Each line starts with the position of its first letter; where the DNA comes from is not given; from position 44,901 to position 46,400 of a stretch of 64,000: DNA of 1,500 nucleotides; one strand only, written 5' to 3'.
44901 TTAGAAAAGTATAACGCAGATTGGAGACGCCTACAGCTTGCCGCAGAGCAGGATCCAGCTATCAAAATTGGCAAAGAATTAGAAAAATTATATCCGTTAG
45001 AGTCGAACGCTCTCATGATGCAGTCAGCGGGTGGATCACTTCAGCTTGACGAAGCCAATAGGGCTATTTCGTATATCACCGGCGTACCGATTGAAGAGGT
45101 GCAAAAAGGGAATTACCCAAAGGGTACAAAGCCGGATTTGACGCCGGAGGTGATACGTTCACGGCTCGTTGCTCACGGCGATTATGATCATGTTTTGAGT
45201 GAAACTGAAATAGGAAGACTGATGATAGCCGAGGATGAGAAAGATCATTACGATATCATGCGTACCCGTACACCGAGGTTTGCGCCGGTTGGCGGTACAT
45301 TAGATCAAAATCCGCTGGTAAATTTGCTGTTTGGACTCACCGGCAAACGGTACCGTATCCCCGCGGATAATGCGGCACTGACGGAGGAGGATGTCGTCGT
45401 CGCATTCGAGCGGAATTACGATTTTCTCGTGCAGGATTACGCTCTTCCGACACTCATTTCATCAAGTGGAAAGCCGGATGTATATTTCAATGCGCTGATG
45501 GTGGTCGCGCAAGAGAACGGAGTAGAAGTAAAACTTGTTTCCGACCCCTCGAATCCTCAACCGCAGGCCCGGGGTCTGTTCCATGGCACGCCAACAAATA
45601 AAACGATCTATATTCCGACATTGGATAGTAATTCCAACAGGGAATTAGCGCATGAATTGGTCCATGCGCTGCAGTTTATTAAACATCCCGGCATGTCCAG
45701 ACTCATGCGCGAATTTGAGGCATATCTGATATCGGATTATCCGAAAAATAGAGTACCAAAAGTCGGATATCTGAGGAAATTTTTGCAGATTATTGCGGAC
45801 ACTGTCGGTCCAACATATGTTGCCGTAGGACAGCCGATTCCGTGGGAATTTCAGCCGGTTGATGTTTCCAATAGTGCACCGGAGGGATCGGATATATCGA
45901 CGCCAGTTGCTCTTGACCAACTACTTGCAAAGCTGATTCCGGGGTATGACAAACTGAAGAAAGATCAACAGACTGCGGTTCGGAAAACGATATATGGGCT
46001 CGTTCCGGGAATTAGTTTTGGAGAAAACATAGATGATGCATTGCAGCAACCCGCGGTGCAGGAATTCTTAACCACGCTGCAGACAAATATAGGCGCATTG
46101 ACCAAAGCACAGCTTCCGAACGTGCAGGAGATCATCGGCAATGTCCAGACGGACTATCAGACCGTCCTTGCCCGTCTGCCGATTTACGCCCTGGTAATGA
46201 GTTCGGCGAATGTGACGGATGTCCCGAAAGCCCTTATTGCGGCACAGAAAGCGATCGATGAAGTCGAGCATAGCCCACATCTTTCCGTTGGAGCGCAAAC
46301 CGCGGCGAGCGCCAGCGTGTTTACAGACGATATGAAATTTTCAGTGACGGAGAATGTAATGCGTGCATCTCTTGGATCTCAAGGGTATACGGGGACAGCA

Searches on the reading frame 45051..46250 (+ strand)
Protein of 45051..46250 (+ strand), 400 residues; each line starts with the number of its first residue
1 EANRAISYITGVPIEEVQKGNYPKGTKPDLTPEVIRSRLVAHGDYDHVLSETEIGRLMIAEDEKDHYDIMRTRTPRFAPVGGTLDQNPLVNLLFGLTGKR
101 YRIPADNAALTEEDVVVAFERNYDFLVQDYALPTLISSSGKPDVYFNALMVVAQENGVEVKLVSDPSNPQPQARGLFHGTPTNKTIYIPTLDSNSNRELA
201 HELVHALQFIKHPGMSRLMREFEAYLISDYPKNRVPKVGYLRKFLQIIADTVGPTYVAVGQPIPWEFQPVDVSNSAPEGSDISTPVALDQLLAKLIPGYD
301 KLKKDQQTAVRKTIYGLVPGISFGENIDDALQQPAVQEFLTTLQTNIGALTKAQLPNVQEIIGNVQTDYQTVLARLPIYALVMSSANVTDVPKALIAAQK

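Call 7: search_protein_families(library=pfam, proteins=[window:45051-46250:+], max_evalue=1)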
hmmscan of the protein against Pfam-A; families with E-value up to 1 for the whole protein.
window:45051-46250:+ (400 aa): 0 families
